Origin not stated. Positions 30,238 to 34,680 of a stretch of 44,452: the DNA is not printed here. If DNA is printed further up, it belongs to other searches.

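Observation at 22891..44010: About 21 copies of an unassigned ~270-aa repeat module forming a ~7,000-aa scaffold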

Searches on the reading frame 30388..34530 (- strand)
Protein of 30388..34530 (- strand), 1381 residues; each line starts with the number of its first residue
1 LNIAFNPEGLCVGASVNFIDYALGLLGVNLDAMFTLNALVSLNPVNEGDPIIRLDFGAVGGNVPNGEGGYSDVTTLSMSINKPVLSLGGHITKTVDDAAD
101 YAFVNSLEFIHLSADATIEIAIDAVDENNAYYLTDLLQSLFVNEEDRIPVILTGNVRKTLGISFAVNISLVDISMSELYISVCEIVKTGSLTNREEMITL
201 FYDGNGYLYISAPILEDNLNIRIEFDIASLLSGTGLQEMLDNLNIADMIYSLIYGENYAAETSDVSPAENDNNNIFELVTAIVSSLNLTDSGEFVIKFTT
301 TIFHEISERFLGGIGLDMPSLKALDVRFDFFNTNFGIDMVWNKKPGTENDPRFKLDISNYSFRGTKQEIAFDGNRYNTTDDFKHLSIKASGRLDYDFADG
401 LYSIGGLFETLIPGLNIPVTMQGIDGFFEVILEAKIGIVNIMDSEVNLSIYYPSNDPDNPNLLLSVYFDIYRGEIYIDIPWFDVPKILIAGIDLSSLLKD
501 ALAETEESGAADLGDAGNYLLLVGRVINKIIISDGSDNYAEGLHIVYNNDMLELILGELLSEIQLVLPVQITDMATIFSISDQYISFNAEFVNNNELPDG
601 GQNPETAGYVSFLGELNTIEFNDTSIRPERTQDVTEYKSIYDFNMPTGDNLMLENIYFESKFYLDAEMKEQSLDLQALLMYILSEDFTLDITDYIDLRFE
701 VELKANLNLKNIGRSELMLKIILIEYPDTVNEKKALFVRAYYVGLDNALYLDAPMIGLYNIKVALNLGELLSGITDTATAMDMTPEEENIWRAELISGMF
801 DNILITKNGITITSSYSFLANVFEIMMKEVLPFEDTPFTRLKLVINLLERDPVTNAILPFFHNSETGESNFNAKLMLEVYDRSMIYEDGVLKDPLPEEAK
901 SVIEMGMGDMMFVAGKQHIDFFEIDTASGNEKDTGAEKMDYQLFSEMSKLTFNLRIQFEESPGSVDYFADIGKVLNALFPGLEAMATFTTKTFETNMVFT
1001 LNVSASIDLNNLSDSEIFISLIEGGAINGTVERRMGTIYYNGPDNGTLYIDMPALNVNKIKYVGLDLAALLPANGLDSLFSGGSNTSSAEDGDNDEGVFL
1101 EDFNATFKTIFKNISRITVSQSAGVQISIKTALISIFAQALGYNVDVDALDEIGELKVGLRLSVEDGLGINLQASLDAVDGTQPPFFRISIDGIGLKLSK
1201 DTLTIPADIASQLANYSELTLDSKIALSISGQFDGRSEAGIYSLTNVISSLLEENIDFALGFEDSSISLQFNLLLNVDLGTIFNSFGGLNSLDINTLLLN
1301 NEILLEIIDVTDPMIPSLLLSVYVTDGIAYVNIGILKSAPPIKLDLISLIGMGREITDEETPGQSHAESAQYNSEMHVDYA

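Call 69: search_dna_similar(query=window:30388-34530:-, collection=phages, mode=protein, max_evalue=0.001, max_rows=10)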
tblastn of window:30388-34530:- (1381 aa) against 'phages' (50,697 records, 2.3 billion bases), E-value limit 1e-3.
No match.

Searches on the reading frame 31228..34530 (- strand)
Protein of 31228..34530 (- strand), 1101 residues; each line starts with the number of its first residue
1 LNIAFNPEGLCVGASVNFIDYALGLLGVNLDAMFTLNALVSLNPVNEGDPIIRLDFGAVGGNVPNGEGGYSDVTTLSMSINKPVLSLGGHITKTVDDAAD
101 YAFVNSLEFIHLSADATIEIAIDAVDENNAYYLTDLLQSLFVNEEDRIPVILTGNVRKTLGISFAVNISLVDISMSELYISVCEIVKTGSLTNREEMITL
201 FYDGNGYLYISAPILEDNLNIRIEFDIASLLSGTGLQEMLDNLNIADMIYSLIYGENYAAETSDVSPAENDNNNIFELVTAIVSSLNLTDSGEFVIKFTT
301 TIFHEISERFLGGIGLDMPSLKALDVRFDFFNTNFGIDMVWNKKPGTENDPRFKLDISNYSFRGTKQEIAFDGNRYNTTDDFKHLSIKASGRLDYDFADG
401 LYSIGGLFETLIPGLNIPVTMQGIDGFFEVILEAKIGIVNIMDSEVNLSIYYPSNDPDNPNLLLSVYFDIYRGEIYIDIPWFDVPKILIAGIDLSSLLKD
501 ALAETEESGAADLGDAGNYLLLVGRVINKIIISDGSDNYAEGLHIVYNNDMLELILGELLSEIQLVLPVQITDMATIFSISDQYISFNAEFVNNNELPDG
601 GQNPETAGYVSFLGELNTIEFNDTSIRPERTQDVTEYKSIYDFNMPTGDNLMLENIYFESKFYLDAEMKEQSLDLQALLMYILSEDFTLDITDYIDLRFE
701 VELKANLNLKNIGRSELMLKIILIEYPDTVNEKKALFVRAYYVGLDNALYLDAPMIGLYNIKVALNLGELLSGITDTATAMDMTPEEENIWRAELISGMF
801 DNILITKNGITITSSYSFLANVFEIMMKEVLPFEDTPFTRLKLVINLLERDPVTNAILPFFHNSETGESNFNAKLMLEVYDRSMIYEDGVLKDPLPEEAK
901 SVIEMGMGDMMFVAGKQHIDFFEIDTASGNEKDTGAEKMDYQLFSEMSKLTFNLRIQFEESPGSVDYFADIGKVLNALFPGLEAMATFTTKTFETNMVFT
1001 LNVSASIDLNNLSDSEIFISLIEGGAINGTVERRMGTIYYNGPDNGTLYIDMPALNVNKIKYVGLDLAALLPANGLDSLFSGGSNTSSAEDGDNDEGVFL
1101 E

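Call 55: find_homologous_proteins(query=window:31228-34530:-, max_evalue=0.00001)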
Query window:31228-34530:-: 8000 candidates shared short words with the query, none scored E <= 0.00001.
